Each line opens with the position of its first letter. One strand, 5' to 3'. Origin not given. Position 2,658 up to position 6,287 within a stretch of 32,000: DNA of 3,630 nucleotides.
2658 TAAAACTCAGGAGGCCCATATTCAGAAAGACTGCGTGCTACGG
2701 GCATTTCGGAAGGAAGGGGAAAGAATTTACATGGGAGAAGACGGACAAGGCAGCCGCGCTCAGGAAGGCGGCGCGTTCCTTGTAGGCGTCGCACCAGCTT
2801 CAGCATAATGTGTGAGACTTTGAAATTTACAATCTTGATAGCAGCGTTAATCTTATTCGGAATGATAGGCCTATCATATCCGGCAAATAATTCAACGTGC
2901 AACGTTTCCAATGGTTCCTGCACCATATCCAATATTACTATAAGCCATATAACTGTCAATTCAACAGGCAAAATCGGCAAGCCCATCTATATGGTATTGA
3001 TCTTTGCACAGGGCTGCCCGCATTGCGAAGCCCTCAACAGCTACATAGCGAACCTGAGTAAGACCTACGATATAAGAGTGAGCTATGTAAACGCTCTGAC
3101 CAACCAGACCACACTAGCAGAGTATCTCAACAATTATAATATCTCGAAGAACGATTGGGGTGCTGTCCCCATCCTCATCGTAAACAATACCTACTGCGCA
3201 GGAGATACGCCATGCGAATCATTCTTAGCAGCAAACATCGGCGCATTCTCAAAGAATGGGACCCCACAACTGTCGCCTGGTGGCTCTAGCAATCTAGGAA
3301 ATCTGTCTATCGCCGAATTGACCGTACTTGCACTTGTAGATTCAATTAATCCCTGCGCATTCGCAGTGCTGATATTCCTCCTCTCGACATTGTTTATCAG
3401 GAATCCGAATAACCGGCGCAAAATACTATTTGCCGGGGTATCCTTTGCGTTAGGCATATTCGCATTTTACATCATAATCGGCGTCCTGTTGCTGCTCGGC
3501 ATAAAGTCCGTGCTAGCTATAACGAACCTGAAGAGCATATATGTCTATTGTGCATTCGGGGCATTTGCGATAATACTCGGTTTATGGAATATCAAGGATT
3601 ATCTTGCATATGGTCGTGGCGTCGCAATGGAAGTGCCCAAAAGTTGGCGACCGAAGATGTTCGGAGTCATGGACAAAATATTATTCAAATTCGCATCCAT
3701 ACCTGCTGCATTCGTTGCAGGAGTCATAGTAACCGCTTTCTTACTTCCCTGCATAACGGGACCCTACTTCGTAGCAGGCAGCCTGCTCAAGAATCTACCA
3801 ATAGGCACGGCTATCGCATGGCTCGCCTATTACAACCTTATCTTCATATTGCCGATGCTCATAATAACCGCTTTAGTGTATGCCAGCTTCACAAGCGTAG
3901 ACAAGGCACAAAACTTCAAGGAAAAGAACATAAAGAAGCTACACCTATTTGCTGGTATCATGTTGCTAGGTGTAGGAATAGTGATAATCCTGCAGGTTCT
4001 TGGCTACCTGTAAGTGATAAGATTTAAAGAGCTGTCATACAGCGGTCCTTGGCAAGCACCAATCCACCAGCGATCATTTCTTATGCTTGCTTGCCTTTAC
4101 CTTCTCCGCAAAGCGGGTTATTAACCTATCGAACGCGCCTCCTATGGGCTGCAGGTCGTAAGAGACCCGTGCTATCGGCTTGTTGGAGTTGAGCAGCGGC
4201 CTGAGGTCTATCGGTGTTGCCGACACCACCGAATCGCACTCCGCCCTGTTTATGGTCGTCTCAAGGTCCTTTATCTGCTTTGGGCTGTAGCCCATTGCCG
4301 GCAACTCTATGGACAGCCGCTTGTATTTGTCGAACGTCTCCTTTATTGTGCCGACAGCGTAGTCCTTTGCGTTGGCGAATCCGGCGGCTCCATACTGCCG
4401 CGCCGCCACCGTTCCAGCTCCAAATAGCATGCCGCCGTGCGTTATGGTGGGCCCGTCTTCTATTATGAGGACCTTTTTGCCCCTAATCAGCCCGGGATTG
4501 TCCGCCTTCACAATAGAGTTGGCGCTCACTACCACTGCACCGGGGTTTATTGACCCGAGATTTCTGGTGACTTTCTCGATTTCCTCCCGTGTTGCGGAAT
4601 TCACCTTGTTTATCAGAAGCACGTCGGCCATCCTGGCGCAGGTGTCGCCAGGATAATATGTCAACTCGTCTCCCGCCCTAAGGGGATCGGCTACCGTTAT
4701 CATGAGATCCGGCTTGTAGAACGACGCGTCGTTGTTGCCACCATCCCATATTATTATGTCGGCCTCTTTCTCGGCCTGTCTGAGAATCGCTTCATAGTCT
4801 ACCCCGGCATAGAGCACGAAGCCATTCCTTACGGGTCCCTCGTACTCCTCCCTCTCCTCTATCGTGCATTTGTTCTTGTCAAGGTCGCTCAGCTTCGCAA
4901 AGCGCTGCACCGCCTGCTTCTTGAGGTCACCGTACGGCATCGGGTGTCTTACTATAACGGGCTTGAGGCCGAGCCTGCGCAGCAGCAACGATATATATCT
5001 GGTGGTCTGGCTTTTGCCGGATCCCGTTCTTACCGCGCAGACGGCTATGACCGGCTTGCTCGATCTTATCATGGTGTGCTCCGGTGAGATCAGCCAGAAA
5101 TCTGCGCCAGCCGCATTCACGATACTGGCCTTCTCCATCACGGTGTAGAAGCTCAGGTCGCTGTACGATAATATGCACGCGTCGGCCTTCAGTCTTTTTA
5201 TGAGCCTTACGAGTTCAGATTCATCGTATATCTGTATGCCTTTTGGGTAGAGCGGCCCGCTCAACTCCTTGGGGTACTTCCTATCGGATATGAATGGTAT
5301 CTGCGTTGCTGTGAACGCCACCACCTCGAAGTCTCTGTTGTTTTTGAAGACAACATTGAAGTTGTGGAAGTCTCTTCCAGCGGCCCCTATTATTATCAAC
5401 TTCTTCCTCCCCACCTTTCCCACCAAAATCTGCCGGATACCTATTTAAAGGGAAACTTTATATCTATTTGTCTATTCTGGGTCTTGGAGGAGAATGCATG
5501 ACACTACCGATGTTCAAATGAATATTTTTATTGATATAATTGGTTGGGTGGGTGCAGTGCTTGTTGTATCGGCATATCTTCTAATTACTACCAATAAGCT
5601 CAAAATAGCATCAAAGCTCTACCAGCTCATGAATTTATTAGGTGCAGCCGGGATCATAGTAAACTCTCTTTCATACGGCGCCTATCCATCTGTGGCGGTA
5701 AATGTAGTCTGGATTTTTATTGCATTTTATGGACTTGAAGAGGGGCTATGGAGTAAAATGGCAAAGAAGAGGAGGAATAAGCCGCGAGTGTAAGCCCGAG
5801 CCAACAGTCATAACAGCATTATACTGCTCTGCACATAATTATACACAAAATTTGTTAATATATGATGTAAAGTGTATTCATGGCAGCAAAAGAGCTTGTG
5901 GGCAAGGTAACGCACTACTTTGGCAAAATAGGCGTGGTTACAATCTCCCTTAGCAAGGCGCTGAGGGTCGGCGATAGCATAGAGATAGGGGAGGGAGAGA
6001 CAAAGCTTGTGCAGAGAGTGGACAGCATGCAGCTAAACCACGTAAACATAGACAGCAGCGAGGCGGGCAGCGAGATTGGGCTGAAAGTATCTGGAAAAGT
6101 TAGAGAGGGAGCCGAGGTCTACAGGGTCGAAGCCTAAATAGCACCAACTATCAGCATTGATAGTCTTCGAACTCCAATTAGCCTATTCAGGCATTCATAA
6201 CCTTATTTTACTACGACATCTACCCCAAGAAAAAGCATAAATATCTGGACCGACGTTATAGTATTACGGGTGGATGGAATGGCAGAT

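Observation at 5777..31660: Dispersed, strand-polarised AAGCCN short-tandem-repeat arrays filling intergenic spacers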

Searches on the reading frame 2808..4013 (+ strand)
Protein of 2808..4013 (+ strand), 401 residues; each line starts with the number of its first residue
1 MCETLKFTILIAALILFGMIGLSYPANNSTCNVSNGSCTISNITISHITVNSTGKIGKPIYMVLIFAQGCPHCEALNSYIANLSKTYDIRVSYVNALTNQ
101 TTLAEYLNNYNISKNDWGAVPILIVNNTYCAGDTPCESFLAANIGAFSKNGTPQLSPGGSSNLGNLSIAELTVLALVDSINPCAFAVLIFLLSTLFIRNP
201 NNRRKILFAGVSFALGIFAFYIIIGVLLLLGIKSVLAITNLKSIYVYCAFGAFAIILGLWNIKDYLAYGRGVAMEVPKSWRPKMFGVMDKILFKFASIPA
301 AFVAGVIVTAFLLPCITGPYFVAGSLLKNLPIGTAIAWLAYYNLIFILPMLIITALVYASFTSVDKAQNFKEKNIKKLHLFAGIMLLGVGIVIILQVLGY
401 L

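Call 16: find_encoding_contigs(protein=window:2808-4013:+, flank=10000, max_places=10)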
Protein window:2808-4013:+ (401 aa): 1 contig read that carries it; 1 place shown.
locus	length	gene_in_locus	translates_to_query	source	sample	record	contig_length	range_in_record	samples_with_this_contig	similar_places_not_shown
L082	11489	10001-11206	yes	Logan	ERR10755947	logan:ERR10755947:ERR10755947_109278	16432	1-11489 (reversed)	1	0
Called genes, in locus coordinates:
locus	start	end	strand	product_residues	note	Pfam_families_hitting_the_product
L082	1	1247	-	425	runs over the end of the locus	PF00374:NiFeSe_Hases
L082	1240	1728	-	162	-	PF01058:Oxidored_q6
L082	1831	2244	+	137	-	PF02675:AdoMet_dc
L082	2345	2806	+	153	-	PF00571:CBS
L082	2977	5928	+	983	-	-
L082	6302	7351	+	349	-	PF00288:GHMP_kinases_N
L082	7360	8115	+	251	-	-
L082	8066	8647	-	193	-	-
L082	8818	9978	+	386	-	PF00438:S-AdoMet_synt_N, PF02772:S-AdoMet_synt_M, PF02773:S-AdoMet_synt_C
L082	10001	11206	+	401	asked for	PF11139:SfLAP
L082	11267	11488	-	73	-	?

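Call 58: find_encoding_contigs(protein=P0248, flank=10000, max_places=10)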
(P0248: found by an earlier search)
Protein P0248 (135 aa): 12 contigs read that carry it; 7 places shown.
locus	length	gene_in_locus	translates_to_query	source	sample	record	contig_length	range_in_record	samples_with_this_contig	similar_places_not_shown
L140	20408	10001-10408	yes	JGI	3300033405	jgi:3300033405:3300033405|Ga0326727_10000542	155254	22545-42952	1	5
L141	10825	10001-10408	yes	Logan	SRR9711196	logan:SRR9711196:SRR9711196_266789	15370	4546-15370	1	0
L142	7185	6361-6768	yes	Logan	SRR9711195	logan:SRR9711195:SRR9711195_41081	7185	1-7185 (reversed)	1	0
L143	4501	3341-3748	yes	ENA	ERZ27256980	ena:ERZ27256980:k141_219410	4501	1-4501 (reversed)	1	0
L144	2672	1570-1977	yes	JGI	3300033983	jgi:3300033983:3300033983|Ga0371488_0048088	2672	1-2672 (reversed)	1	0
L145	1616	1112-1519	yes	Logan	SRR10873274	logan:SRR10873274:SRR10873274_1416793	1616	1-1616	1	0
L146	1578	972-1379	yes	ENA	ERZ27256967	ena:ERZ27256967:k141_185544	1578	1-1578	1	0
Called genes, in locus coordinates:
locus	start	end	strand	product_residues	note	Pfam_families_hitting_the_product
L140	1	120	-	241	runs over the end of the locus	-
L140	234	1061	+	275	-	PF12089:DUF3566 (faint)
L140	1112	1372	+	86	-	-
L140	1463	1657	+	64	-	-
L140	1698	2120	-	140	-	-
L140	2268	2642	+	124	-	-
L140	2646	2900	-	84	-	-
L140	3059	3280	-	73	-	-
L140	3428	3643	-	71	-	-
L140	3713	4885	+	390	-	-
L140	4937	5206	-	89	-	-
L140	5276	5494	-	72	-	-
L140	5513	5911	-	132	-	-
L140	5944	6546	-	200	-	PF04893:Yip1 (weak)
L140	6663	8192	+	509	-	PF02492:cobW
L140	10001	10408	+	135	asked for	PF02675:AdoMet_dc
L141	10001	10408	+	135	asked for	PF02675:AdoMet_dc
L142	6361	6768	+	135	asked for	PF02675:AdoMet_dc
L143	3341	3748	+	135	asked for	PF02675:AdoMet_dc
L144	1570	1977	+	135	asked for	PF02675:AdoMet_dc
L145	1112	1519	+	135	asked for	PF02675:AdoMet_dc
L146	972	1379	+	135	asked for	PF02675:AdoMet_dc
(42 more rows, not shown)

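Call 59: find_encoding_contigs(protein=P0256, flank=10000, max_places=5)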
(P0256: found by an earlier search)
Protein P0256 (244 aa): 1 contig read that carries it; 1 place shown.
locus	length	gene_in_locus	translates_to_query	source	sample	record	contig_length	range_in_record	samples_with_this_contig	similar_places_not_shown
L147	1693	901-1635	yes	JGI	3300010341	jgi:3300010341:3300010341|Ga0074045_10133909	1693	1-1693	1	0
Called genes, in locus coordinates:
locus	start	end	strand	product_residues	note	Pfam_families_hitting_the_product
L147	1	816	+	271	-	?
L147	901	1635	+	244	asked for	PF02535:Zip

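Call 60: find_encoding_contigs(protein=P0258, flank=10000, max_places=5)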
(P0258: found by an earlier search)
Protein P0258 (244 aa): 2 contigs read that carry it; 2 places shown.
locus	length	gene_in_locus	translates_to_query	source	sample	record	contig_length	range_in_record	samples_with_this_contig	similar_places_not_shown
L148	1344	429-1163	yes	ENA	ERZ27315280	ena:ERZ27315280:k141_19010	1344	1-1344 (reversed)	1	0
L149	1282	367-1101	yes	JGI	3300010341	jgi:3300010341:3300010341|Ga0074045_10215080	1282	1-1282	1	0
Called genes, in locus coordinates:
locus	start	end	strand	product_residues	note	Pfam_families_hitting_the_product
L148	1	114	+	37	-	?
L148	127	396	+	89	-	PF07441:BofA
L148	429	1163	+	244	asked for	PF01411:tRNA-synt_2c, PF07973:tRNA_SAD (weak)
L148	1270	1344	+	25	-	?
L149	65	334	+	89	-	PF07441:BofA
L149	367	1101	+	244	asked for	PF01411:tRNA-synt_2c, PF07973:tRNA_SAD (weak)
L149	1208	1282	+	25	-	?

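Call 74: find_encoding_contigs(protein=P0246, flank=10000, max_places=5)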
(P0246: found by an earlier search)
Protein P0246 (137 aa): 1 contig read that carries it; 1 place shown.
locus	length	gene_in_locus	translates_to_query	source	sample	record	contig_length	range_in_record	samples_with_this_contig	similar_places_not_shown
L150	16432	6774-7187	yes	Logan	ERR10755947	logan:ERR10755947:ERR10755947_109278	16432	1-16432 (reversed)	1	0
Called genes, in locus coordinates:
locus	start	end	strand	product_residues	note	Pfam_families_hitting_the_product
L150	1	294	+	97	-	?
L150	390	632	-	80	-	PF00313:CSD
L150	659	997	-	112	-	-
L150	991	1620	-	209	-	PF00106:adh_short (weak), PF04321:RmlD_sub_bind, PF01073:3Beta_HSD, PF01370:Epimerase, PF02719:Polysacc_synt_2, PF07993:NAD_binding_4 (faint), PF16363:GDP_Man_Dehyd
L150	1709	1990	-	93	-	PF01938:TRAM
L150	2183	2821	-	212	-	-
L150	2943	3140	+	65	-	PF01455:HupF_HypC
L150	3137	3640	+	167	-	PF01455:HupF_HypC (weak)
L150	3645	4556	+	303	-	PF00892:EamA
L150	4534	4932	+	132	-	-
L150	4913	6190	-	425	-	PF00374:NiFeSe_Hases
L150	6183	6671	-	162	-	PF01058:Oxidored_q6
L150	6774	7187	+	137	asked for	PF02675:AdoMet_dc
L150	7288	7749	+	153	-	PF00571:CBS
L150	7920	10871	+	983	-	-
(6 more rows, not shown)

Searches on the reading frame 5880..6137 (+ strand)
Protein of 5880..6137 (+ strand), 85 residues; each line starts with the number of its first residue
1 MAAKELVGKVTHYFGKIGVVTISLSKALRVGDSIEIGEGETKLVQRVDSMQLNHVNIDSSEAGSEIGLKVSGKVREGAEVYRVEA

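Call 10: search_protein_families(library=pfam, proteins=[window:5880-6137:+])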
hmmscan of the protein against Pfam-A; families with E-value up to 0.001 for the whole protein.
window:5880-6137:+ (85 aa): 1 family
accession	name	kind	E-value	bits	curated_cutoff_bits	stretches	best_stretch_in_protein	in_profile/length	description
PF03144.31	GTP_EFTU_D2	-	8e-05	23.4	30.3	1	28-76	13-64/73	Elongation factor Tu domain 2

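Call 76: search_protein_families(library=phrogs, proteins=[window:5880-6137:+], max_evalue=0.01)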
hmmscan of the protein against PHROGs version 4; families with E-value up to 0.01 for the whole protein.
window:5880-6137:+ (85 aa): 0 families
